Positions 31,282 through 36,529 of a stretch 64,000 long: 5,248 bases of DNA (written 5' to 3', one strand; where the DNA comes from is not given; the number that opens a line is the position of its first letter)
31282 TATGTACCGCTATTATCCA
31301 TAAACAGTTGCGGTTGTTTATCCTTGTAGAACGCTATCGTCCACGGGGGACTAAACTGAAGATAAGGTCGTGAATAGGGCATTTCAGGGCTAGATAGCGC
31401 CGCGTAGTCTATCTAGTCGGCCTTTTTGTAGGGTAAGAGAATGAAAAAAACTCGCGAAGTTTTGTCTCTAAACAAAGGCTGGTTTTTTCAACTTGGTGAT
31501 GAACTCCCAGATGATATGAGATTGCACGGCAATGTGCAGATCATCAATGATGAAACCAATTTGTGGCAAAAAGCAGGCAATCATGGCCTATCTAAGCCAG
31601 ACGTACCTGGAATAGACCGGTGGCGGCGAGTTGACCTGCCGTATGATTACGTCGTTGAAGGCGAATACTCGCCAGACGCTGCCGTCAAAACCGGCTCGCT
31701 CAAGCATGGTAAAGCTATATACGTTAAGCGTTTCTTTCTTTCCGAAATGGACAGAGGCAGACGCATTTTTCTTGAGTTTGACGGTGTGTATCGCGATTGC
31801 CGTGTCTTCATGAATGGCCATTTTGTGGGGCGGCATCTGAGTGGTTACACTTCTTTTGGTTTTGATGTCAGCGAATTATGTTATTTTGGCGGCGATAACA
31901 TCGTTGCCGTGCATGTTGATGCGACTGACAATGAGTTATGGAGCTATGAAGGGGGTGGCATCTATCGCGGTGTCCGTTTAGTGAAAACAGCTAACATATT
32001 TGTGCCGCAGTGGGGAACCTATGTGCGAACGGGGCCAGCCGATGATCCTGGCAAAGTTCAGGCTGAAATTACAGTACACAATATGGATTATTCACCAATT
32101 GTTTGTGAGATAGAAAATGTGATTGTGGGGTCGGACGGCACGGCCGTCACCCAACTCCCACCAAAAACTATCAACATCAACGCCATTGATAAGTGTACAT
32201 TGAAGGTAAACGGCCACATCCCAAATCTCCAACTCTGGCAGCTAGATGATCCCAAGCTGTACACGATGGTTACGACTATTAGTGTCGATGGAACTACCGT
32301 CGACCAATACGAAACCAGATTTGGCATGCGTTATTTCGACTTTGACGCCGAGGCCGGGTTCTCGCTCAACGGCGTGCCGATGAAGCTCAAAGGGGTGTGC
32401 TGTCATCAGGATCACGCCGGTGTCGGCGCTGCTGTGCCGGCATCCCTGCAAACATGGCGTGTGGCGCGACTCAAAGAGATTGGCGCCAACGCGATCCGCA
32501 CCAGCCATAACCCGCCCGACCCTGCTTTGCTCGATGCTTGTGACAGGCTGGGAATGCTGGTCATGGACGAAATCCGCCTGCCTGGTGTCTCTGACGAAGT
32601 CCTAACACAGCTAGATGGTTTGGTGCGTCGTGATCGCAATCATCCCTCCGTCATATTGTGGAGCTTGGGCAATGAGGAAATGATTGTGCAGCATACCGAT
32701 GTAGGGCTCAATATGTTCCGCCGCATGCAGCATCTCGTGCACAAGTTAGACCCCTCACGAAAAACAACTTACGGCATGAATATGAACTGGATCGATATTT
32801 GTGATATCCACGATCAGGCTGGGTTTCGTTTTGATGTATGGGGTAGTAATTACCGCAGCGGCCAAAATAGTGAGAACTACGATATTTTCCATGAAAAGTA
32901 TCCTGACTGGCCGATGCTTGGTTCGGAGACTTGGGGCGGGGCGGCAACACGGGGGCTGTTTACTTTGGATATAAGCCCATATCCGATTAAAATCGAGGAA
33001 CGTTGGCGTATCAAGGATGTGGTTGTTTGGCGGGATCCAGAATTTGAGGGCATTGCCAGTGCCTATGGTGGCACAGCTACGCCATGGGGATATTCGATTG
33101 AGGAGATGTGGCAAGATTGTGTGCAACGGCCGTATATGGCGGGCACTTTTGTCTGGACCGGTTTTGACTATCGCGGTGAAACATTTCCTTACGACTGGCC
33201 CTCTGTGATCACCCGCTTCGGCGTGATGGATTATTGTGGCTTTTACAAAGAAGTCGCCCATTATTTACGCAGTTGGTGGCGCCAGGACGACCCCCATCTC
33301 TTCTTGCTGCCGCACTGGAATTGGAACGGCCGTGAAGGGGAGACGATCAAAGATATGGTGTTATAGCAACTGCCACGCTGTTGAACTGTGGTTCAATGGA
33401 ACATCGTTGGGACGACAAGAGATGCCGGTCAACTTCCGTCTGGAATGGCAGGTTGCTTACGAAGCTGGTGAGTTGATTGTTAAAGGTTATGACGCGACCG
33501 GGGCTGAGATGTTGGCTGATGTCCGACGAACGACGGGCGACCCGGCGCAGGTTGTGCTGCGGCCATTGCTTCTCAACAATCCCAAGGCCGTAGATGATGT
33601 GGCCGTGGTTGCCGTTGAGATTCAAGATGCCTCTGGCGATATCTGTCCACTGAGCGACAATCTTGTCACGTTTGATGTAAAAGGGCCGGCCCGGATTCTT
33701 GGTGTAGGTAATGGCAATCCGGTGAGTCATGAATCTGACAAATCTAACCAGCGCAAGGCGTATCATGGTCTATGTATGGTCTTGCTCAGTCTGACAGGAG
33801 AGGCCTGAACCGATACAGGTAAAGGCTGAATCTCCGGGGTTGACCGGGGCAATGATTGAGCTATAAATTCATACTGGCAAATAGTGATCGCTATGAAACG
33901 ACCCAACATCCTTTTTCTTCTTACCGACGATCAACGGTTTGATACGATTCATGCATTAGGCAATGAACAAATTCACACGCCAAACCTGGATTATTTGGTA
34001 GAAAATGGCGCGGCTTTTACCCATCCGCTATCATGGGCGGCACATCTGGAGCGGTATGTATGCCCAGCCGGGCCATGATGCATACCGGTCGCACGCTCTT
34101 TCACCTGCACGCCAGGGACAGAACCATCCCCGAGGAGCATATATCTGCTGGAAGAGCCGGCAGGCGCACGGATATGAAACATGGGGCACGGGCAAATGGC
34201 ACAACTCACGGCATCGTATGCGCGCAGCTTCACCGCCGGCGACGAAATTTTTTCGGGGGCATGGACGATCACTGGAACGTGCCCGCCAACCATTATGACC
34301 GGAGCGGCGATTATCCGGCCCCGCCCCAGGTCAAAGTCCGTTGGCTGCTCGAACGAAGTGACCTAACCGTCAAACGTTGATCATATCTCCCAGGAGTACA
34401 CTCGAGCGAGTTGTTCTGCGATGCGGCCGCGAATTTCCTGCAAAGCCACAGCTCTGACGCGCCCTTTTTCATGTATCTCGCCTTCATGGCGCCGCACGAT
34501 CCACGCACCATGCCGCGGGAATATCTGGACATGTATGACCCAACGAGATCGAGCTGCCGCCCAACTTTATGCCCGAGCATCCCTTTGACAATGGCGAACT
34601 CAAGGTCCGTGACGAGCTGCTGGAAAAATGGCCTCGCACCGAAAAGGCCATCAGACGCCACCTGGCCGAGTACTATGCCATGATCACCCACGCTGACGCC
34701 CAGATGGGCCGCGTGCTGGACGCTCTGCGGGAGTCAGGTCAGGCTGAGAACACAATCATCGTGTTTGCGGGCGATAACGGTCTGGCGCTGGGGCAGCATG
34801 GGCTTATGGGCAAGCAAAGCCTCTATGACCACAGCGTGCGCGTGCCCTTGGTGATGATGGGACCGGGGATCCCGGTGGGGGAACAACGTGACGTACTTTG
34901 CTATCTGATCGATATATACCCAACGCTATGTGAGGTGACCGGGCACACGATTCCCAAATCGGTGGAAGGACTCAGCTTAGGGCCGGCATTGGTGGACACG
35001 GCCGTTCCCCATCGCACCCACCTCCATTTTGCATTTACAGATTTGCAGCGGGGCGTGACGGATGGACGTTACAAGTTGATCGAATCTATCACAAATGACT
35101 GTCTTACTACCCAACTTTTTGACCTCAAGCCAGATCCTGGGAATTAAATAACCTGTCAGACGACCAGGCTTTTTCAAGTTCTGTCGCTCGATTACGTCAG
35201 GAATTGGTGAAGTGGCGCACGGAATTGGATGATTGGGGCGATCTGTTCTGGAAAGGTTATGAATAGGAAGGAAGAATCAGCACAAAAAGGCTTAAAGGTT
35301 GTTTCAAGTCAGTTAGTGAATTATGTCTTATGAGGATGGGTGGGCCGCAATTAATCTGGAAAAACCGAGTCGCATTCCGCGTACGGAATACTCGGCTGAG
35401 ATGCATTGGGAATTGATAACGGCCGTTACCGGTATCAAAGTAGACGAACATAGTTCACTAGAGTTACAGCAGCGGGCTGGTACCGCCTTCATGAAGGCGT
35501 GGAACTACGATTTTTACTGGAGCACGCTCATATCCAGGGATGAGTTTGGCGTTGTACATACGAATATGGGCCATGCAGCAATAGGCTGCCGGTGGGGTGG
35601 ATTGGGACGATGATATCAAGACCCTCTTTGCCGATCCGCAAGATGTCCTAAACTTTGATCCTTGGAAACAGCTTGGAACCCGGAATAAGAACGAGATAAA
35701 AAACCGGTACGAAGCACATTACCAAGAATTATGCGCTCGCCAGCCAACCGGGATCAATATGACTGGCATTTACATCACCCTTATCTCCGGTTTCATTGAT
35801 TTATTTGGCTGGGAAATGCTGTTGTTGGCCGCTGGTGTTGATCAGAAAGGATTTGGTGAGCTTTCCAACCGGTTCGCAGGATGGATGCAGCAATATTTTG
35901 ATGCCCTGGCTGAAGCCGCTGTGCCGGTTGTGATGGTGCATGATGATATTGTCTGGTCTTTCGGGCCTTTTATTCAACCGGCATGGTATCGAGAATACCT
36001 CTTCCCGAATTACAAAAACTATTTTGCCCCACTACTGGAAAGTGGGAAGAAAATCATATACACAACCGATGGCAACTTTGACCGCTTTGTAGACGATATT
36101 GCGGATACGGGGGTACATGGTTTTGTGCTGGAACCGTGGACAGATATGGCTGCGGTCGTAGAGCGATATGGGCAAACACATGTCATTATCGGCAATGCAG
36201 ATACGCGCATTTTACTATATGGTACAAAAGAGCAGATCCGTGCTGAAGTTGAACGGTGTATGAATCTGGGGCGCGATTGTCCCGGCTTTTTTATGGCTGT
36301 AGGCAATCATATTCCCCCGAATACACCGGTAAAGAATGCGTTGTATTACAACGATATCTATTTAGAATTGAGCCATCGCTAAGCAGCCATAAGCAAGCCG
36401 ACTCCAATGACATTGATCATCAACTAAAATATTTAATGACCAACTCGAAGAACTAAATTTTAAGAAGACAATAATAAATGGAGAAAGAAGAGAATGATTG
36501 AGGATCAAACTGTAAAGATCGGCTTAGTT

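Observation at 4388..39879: Reading-frame breaks are strongly clustered: at least 29 breaks in 11 genes, confined to two zones and mostly to GC-rich genes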

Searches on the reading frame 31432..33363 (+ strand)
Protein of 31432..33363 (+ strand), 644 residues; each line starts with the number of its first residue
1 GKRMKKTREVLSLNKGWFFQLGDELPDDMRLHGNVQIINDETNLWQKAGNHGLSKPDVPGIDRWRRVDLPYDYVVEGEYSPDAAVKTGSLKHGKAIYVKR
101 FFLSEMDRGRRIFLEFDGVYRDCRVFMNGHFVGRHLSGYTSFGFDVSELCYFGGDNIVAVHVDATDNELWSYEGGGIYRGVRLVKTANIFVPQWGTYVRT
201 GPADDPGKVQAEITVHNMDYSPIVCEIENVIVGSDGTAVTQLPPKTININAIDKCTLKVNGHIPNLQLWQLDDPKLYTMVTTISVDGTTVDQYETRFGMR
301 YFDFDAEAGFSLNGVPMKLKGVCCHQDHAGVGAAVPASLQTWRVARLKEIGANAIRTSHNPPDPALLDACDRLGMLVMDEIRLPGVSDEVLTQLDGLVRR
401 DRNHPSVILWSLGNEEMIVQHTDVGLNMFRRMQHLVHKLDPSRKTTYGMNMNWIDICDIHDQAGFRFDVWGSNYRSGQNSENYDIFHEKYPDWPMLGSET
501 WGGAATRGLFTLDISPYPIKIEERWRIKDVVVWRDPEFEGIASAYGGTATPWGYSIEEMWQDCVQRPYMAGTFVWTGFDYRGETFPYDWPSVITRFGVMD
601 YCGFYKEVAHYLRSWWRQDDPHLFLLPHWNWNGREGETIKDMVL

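Call 38: search_protein_families(library=pfam, proteins=[window:31432-33363:+], max_evalue=1)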
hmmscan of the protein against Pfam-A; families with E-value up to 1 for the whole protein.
window:31432-33363:+ (644 aa): 6 families
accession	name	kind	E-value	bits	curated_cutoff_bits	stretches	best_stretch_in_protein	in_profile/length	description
PF02836.23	Glyco_hydro_2_C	-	1e-27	97.5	21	2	310-384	8-82/302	Glycosyl hydrolases family 2, TIM barrel domain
PF00703.27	Glyco_hydro_2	-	1.4e-13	51.9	23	1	198-300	8-109/109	Glycosyl hydrolases family 2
PF02837.24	Glyco_hydro_2_N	-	7.6e-13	49.2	28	1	68-186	35-168/169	Glycosyl hydrolases family 2, sugar binding domain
PF22666.2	Glyco_hydro_2_N2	-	2.2e-05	25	27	1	91-165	46-120/167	Glycosyl hydrolase 2 galactose-binding domain-like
PF13364.12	BetaGal_ABD2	-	0.0048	18.1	23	1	85-167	28-111/112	Beta-galactosidase second all-beta domain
PF24381.1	DUF7537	-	0.27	11.2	31.7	1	278-308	160-192/258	Family of unknown function (DUF7537)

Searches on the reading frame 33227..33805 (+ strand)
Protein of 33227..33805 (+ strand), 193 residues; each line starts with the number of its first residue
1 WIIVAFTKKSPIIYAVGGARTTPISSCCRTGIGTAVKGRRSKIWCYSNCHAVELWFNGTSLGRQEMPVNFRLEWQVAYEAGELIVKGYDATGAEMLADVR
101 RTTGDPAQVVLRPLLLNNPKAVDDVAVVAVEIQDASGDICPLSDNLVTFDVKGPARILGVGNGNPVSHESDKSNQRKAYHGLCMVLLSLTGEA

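Call 38: search_protein_families(library=pfam, proteins=[window:33227-33805:+], max_evalue=1)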
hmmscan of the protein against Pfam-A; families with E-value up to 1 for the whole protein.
window:33227-33805:+ (193 aa): 2 families
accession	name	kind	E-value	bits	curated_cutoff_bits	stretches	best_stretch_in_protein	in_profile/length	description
PF18565.7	Glyco_hydro2_C5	-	3e-21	75.6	32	1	123-191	15-83/103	Glycoside hydrolase family 2 C-terminal domain 5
PF16355.11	DUF4982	-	6.3e-19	68.1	23.9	1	41-94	4-59/61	Domain of unknown function (DUF4982)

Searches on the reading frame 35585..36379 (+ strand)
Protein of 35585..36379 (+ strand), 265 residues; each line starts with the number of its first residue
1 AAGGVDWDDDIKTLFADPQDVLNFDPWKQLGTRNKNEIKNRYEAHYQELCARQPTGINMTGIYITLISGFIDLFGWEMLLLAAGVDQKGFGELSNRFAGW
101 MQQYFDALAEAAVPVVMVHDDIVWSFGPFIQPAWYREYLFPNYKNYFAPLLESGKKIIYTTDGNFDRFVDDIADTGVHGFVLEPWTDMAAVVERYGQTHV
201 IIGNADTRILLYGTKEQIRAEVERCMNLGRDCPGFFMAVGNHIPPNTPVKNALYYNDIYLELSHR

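Call 38: search_protein_families(library=pfam, proteins=[window:35585-36379:+], max_evalue=1)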
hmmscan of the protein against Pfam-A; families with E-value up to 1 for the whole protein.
window:35585-36379:+ (265 aa): 1 family
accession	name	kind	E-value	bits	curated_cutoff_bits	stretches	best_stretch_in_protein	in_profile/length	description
PF01208.23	URO-D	-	6.4e-24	85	23.9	1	88-252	174-336/346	Uroporphyrinogen decarboxylase (URO-D)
